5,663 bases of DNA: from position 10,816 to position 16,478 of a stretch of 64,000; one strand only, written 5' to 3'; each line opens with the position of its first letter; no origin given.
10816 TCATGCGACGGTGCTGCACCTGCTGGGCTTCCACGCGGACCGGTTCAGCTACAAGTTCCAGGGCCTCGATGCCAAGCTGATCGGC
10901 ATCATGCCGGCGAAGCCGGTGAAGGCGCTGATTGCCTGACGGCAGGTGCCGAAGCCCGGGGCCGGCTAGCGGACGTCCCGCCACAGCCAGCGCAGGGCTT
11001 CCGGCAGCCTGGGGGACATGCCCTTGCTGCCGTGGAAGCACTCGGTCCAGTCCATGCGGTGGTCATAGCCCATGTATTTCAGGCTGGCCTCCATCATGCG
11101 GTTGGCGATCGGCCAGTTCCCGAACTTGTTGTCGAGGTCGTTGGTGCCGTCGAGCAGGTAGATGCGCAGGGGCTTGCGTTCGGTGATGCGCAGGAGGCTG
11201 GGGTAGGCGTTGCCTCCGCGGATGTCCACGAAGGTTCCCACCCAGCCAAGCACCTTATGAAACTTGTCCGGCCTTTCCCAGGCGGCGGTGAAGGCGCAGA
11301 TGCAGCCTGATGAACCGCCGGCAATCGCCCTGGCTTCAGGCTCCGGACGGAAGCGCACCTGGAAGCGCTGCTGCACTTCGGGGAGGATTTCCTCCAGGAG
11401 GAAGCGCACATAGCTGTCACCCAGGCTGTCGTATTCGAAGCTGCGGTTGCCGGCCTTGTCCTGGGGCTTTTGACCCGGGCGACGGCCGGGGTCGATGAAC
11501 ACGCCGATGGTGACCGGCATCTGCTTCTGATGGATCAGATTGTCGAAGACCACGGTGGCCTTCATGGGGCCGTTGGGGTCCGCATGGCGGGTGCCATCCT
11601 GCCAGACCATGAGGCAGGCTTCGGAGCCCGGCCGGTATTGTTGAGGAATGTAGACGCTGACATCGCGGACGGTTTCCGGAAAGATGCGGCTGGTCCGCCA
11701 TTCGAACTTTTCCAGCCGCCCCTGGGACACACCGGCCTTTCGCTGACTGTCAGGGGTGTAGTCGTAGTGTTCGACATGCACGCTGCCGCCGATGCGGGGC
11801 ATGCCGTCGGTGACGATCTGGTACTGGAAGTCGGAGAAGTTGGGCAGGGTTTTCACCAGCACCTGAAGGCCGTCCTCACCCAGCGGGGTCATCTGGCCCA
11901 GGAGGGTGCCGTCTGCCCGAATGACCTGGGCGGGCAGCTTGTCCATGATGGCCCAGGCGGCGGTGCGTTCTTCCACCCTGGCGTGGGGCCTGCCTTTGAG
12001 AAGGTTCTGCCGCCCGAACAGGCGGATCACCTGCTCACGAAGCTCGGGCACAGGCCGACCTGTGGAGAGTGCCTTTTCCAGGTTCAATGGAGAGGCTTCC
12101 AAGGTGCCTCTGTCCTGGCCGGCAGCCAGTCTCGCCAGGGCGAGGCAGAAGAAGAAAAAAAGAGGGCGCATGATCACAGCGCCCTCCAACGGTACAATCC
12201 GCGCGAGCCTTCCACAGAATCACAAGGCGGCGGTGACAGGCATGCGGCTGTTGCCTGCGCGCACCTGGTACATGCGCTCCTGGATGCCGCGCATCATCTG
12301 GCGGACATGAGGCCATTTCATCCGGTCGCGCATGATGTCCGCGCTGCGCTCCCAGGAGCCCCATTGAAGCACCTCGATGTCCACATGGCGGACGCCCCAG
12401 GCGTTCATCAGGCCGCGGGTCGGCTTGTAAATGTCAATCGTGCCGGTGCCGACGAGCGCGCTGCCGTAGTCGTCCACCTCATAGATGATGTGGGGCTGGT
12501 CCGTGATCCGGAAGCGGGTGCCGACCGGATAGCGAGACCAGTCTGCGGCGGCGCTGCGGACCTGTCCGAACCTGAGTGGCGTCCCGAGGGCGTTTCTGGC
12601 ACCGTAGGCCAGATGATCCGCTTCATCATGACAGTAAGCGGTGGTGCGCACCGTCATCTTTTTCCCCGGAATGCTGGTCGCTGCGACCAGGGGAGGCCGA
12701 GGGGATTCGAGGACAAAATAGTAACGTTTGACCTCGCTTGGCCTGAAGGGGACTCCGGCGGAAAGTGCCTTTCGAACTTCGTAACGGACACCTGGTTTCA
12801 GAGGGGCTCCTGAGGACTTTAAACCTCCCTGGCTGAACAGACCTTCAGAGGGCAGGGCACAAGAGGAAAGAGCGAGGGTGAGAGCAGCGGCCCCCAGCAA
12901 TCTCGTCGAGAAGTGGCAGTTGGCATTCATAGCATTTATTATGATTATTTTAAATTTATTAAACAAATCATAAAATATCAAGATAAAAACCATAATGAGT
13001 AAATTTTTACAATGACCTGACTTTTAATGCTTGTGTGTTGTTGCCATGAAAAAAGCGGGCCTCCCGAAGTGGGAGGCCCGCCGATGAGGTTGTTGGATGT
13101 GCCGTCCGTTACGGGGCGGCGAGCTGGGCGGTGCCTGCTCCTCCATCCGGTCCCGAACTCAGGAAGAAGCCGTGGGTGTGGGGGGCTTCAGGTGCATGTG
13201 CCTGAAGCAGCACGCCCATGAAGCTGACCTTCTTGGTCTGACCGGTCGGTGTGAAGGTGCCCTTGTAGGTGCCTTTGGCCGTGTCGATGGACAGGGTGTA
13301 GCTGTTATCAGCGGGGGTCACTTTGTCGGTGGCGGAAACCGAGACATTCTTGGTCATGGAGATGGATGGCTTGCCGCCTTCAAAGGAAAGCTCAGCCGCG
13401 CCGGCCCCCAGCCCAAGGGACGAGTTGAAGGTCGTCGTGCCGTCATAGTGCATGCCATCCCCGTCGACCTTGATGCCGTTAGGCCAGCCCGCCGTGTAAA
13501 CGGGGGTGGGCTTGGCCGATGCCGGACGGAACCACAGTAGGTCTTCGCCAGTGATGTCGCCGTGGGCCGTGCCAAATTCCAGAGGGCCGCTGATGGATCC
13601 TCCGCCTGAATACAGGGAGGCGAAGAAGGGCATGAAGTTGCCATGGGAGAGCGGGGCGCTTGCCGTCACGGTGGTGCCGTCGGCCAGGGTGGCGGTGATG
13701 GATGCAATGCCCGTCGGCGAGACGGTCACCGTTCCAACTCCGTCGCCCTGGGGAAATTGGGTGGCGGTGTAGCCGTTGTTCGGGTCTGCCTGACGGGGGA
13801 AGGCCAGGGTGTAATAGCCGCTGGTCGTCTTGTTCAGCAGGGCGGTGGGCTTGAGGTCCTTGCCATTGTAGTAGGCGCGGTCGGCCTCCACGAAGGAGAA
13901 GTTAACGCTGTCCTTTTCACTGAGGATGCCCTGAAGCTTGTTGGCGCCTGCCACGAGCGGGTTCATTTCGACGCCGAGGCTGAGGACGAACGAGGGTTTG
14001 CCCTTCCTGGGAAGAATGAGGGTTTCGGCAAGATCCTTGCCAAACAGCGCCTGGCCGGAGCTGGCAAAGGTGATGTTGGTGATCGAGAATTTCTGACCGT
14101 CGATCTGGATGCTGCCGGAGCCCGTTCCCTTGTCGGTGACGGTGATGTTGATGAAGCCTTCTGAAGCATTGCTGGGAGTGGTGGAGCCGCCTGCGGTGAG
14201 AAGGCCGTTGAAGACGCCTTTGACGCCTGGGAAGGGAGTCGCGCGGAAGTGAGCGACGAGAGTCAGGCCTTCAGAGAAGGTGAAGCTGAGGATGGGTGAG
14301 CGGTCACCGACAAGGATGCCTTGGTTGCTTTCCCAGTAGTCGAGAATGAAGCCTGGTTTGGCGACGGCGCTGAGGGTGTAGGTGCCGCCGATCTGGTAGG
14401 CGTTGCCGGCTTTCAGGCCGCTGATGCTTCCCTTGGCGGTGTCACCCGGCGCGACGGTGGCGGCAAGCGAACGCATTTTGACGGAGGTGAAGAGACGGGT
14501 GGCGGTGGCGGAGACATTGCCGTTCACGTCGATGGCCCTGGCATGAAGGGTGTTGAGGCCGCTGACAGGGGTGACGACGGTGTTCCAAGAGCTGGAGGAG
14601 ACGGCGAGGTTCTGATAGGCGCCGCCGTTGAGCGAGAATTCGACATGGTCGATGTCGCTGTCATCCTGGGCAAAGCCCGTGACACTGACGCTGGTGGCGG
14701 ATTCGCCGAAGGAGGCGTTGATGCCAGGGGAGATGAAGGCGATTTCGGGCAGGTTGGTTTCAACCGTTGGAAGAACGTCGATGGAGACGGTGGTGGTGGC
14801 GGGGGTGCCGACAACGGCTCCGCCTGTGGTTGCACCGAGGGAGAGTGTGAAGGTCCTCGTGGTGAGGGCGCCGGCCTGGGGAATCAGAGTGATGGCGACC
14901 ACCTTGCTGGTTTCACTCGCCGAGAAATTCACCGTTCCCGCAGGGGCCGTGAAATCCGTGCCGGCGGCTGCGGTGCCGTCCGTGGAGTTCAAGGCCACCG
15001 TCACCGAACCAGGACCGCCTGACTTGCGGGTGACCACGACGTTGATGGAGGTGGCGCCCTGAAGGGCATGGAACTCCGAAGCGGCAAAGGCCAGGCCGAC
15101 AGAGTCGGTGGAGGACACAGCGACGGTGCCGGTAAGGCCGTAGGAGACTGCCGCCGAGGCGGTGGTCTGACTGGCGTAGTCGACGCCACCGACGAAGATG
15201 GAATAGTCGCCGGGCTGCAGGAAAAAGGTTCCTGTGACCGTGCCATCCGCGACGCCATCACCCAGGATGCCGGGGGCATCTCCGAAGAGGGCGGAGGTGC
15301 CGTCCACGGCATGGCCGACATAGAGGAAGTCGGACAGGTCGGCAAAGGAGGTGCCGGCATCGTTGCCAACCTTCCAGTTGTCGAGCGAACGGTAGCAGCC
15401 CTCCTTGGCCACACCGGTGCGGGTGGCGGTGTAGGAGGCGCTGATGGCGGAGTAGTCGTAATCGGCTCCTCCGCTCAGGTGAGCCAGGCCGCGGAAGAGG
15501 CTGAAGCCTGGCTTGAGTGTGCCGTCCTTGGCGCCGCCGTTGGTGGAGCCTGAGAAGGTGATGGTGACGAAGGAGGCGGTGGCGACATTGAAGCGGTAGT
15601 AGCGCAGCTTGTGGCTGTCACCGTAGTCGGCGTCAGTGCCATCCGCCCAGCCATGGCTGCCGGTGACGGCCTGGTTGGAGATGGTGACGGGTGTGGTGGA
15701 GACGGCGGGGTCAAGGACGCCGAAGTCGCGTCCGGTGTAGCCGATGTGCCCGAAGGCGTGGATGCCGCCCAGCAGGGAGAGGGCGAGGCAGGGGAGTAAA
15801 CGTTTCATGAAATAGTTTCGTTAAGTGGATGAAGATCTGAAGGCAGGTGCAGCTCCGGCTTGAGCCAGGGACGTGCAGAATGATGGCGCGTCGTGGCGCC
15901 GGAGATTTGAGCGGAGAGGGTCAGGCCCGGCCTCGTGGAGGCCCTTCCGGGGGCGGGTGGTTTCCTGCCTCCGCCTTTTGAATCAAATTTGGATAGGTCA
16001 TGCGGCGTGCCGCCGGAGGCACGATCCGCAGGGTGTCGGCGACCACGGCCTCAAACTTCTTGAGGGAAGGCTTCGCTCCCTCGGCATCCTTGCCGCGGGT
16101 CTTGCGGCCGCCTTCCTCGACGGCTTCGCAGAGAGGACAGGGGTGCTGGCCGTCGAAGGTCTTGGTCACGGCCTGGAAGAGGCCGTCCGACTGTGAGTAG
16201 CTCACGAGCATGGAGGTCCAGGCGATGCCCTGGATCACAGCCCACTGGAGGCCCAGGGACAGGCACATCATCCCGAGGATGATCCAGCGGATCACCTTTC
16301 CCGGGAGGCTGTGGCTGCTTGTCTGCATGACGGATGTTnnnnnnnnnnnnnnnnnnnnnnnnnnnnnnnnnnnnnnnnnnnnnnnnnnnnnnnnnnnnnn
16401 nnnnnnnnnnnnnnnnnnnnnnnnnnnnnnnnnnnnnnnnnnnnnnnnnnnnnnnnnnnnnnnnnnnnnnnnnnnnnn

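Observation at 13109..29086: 16-kb co-directional cluster coupling Cu/haem redox genes to three giant secreted proteins: candidate undescribed envelope system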

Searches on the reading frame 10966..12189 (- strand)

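Call 6: search_protein_families(library=pfam, proteins=[window:10966-12189:-], max_evalue=0.01)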
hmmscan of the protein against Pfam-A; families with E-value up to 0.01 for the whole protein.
window:10966-12189:- (407 aa): 1 family
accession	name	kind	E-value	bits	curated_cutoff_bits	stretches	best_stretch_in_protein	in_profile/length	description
PF00756.26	Esterase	-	1.6e-14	54.7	22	1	175-314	8-144/251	Putative esterase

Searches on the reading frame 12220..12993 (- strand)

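Call 6: search_protein_families(library=pfam, proteins=[window:12220-12993:-], max_evalue=0.01)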
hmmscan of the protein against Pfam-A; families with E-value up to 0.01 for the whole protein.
window:12220-12993:- (257 aa): 1 family
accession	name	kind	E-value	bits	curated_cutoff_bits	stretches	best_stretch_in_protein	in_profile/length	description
PF06725.17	3D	-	0.0001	22.9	23.8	1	146-209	1-71/72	3D domain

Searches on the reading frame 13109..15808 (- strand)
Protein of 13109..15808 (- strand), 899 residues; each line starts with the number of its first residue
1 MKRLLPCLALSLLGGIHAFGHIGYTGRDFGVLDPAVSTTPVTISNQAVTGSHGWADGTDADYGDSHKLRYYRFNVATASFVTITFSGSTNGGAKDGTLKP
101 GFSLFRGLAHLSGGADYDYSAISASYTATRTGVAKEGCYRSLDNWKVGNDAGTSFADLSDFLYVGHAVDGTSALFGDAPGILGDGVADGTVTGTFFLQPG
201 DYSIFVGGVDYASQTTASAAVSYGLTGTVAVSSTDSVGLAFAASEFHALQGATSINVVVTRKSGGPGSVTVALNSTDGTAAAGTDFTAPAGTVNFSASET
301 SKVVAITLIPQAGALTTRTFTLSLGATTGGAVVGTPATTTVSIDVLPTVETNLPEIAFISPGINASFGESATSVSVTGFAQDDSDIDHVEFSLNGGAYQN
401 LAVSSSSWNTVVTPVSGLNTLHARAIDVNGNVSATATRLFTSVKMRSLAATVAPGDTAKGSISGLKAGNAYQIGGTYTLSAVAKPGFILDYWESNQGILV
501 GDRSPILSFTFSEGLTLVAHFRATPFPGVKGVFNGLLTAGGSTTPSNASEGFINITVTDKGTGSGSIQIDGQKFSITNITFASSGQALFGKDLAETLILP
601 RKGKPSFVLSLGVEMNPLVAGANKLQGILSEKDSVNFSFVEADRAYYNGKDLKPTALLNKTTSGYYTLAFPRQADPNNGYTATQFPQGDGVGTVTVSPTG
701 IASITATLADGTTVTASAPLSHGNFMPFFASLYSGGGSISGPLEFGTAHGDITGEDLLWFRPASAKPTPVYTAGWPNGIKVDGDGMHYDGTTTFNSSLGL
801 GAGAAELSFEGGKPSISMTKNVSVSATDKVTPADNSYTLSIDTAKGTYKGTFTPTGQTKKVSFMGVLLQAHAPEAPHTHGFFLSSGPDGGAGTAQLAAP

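Call 6: search_protein_families(library=pfam, proteins=[window:13109-15808:-], max_evalue=0.01)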
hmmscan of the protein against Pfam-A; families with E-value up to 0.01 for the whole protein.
window:13109-15808:- (899 aa): 2 families
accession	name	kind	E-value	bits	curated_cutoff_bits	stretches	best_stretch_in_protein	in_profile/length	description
PF03160.20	Calx-beta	-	2.4e-13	50.6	27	1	235-343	4-115/119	Calx-beta domain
PF17957.7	Big_7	-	7.1e-06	27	24.1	1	354-415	1-59/70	Bacterial Ig domain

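Call 63: search_protein_families(library=ncbifam, proteins=[window:13109-15808:-], max_evalue=1)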
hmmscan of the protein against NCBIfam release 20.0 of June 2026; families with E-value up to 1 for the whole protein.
window:13109-15808:- (899 aa): 3 families
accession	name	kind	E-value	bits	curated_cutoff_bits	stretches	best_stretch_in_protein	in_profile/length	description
TIGR00845.1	caca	equivalog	3.6e-09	35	679.85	1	212-325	497-611/921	sodium/calcium exchanger 1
NF047446.1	barrel_OmpL47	domain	4e-06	27.2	40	1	371-441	5-67/68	OmpL47-type beta-barrel domain-containing protein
NF038115.1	SVAGG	subfamily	0.002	17.3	150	1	252-344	279-372/407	SVAGG family GlyGly-CTERM protein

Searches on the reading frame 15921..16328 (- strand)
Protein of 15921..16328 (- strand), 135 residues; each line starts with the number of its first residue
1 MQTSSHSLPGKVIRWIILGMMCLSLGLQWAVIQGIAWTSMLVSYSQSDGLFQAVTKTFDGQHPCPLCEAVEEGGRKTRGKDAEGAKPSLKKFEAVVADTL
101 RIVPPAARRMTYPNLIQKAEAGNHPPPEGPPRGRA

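Call 4: search_protein_families(library=pfam, proteins=[window:15921-16328:-], max_evalue=0.01)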
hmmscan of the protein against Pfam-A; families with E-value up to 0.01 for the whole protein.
window:15921-16328:- (135 aa): 0 families

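Call 5: search_protein_families(library=ncbifam, proteins=[window:15921-16328:-], max_evalue=0.01)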
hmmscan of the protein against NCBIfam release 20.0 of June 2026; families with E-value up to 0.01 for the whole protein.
window:15921-16328:- (135 aa): 0 families

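Call 36: search_protein_families(library=pfam, proteins=[window:15921-16328:-], max_evalue=10)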
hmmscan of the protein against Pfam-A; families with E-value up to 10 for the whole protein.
window:15921-16328:- (135 aa): 1 family
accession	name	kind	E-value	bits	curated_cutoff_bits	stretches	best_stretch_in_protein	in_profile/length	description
PF16502.10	DUF5059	-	0.45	9.6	25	1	55-99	394-438/619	Domain of unknown function (DUF5059)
